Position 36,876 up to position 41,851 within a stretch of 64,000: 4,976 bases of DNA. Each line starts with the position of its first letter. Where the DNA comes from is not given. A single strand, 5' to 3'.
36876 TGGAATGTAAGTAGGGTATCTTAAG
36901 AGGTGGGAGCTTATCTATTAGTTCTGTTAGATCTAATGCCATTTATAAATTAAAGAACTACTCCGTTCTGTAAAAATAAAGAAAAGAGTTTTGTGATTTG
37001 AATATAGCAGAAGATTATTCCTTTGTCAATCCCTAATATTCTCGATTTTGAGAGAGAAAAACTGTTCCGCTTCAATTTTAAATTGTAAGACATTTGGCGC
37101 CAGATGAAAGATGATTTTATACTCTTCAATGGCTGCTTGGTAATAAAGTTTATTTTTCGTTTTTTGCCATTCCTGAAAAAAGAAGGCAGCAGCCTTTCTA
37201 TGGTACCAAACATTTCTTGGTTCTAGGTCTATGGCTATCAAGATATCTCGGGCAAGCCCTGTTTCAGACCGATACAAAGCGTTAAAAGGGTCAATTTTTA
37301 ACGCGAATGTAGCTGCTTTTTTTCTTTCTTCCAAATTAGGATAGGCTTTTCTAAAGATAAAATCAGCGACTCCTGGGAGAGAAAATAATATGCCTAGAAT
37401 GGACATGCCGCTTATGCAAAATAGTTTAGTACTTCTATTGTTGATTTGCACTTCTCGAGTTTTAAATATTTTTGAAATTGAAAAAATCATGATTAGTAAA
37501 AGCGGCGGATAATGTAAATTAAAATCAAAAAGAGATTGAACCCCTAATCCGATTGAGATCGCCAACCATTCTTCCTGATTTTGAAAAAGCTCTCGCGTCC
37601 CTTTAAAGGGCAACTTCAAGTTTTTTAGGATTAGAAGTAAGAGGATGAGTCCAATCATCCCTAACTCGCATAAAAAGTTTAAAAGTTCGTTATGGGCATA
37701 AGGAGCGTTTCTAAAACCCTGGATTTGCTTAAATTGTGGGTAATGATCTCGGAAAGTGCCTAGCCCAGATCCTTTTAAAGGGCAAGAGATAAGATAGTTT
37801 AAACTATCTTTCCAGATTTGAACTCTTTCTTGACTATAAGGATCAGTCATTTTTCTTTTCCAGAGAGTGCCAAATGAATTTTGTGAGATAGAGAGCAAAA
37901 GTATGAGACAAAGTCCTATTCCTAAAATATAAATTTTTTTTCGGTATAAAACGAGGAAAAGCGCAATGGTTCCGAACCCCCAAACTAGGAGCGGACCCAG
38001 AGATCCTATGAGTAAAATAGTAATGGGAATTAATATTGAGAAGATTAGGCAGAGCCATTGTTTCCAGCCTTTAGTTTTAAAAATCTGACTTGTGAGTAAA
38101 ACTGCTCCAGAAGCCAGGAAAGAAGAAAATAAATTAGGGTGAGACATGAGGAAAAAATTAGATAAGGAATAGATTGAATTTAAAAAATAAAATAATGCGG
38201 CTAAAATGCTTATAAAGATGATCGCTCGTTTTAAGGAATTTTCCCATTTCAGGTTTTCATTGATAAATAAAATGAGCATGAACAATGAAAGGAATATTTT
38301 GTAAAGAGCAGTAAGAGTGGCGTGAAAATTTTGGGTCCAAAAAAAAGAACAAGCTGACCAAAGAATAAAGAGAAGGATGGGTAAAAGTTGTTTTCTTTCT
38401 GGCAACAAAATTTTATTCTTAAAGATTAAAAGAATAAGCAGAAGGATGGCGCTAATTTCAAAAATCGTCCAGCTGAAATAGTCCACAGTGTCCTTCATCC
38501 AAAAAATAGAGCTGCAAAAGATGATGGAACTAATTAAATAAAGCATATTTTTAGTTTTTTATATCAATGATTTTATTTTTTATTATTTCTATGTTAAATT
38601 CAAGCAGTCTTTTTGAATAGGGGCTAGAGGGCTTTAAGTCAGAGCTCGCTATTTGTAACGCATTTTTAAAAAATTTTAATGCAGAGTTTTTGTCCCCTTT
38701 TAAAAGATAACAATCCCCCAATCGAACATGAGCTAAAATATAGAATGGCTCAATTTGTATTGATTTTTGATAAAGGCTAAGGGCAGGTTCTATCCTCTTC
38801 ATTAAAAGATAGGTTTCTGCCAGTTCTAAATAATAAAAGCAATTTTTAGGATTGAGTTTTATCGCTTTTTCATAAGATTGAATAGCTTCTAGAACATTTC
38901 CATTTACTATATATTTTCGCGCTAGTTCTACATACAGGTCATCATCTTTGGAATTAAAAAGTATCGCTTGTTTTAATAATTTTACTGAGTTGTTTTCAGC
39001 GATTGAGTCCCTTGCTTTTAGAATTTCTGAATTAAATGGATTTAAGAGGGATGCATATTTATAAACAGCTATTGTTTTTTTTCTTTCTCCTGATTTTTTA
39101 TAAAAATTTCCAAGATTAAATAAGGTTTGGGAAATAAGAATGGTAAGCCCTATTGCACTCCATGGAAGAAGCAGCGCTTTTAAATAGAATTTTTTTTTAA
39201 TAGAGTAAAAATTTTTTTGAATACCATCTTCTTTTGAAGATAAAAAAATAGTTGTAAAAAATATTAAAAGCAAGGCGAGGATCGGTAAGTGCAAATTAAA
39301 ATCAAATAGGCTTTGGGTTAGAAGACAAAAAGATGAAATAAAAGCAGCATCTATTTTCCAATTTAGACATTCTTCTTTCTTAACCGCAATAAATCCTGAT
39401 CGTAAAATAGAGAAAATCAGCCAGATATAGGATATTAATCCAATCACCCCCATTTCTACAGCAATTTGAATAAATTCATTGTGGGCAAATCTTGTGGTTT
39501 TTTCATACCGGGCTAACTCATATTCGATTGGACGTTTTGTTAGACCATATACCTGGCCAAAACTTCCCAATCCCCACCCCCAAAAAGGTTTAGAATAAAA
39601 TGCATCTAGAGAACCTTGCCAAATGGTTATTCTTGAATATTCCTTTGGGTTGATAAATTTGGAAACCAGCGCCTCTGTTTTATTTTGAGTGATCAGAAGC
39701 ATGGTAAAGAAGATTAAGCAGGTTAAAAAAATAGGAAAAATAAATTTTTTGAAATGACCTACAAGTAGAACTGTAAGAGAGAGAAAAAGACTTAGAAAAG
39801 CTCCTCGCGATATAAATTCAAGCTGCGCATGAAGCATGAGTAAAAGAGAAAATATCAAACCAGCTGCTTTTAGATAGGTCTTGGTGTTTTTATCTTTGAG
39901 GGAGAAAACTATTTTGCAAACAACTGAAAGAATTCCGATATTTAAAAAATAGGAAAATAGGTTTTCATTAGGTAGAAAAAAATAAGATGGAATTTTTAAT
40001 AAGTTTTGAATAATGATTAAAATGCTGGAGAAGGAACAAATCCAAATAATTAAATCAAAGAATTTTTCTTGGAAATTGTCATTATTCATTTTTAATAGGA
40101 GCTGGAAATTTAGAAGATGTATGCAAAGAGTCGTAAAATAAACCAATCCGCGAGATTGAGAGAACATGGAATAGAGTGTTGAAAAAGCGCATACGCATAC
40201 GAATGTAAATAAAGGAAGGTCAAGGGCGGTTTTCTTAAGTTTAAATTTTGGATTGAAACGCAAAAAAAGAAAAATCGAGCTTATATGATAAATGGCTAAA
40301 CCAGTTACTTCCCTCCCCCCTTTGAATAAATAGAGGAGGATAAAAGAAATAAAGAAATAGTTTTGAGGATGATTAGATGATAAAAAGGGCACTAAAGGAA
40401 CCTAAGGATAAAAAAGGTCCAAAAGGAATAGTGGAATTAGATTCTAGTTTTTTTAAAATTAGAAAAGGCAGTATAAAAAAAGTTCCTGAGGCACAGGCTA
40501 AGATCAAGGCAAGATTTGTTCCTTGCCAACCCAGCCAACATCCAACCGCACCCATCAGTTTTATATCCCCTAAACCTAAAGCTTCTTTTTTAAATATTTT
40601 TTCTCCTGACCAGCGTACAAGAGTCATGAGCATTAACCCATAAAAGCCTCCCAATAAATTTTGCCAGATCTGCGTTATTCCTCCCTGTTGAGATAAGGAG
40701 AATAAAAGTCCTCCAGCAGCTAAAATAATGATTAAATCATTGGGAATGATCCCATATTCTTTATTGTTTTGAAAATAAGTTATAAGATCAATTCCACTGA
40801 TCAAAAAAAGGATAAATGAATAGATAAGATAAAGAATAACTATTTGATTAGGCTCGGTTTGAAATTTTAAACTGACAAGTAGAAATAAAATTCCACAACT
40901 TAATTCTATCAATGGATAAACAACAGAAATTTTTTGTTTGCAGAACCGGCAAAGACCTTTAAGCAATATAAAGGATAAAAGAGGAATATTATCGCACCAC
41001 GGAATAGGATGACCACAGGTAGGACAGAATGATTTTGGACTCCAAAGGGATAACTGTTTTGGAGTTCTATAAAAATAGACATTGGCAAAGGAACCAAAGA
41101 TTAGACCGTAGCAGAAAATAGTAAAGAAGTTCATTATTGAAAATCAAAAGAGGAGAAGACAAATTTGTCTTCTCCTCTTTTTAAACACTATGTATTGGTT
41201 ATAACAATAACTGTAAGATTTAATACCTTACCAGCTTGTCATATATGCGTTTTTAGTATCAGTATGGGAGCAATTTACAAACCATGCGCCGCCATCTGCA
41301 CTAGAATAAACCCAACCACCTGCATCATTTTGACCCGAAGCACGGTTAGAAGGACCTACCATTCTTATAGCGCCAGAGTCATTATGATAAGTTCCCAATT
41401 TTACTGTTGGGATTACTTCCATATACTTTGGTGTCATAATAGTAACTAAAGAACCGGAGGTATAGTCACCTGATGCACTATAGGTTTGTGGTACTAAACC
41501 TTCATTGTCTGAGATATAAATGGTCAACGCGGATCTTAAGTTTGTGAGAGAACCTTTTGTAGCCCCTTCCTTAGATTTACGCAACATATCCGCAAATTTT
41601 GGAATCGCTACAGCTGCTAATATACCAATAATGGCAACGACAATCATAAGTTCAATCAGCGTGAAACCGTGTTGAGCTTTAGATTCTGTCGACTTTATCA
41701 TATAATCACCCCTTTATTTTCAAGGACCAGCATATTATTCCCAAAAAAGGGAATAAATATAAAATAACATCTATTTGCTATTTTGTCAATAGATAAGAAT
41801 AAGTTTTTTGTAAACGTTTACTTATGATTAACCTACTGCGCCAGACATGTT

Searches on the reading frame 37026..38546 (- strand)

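Call 9: search_protein_families(library=pfam, proteins=[window:37026-38546:-], max_evalue=0.001)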
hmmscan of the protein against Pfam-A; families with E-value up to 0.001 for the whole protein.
window:37026-38546:- (506 aa): 1 family
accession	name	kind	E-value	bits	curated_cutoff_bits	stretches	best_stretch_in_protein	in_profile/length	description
PF04932.20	Wzy_C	-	6.8e-17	62.1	31.7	1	169-304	2-149/149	O-Antigen ligase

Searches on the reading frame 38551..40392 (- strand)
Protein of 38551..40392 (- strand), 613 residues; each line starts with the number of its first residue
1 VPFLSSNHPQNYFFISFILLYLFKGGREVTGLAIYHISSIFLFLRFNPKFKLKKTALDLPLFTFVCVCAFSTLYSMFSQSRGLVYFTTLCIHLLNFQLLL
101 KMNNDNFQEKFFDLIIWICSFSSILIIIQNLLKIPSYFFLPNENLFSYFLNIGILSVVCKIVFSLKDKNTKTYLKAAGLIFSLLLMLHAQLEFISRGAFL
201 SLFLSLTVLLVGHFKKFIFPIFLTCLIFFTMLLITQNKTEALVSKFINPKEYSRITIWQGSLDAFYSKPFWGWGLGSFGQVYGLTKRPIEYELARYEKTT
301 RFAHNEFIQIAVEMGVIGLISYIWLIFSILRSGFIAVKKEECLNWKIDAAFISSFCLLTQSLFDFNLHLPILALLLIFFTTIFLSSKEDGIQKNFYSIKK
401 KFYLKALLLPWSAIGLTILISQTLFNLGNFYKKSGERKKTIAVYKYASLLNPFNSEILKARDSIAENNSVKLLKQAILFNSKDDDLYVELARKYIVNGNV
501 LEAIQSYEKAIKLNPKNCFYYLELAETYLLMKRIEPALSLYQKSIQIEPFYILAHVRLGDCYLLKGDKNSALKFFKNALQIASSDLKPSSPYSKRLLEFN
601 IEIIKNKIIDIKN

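Call 9: search_protein_families(library=pfam, proteins=[window:38551-40392:-], max_evalue=0.001)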
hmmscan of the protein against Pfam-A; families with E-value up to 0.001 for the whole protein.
window:38551-40392:- (613 aa): 13 families
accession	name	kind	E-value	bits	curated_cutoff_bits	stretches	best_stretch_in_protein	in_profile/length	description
PF00515.34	TPR_1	-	1.4e-19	69.4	27.8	2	554-584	3-33/34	Tetratricopeptide repeat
PF07719.23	TPR_2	-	5.4e-19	67.1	27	2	486-517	3-34/34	Tetratricopeptide repeat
PF04932.20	Wzy_C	-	1.3e-17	64.4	31.7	1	183-323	3-149/149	O-Antigen ligase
PF13431.12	TPR_17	-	5.8e-15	54.7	24.4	1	507-534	2-29/34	Tetratricopeptide repeat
PF13181.12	TPR_8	-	9.4e-15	53.9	25.7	0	486-517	3-34/34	Tetratricopeptide repeat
PF13414.12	TPR_11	-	1.2e-10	41.3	26.8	1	497-530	7-40/42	TPR repeat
PF14559.12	TPR_19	-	7e-09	36.3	25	0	532-580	5-53/68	Tetratricopeptide repeat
PF13424.12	TPR_12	-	1.1e-08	35.6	30.1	0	487-547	6-74/77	Tetratricopeptide repeat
PF13176.12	TPR_7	-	7.5e-08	32.3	27.9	0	554-587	1-34/36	Tetratricopeptide repeat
PF13174.12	TPR_6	-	2.9e-05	24.9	26.3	0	555-579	3-27/33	Tetratricopeptide repeat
PF13428.12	TPR_14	-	4.7e-05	24.1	23.5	0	485-517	2-34/44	Tetratricopeptide repeat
PF23914.1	TPR_CcmH_CycH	-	5.7e-05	23.4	42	1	481-582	47-151/158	Cytochrome c-type biogenesis protein H TPR domain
PF13432.12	TPR_16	-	8.6e-05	23.3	32.7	0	489-549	2-62/65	Tetratricopeptide repeat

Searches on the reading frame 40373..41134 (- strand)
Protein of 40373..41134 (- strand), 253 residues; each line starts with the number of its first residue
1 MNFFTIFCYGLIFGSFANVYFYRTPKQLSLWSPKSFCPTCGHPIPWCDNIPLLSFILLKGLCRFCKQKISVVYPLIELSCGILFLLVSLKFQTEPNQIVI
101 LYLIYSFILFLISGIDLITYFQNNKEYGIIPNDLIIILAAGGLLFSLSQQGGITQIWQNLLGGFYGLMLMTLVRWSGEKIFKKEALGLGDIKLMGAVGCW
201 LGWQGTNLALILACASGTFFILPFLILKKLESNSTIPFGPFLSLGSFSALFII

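Call 19: search_protein_families(library=pfam, proteins=[window:40373-41134:-], max_evalue=0.001)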
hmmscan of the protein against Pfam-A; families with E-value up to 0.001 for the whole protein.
window:40373-41134:- (253 aa): 2 families
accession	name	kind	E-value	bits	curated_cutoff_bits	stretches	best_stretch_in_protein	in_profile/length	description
PF06750.18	A24_N_bact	-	4.1e-30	104.1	23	1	9-91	2-84/84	Bacterial Peptidase A24 N-terminal domain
PF01478.23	Peptidase_A24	-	1.7e-13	51.4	26.5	1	105-222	3-104/104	Type IV leader peptidase family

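Call 70: search_protein_families(library=ncbifam, proteins=[window:40373-41131:-], max_evalue=10)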
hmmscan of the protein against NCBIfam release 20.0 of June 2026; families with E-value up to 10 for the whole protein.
window:40373-41131:- (252 aa): 0 families

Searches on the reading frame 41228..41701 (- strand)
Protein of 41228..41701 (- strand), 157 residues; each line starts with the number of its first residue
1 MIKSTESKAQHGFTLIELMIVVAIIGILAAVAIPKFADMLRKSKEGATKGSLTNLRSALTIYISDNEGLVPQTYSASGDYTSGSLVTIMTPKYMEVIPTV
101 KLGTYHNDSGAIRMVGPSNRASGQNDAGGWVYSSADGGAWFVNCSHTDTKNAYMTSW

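Call 19: search_protein_families(library=pfam, proteins=[window:41228-41701:-], max_evalue=0.001)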
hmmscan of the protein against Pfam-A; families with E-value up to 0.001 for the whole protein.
window:41228-41701:- (157 aa): 2 families
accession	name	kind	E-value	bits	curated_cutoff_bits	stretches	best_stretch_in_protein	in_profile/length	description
PF07963.17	N_methyl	-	2e-10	40.2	21.2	1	8-33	2-27/27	Prokaryotic N-terminal methylation motif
PF06826.17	Asp-Al_Ex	-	0.00086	19.6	27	0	9-93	80-164/167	Predicted Permease Membrane Region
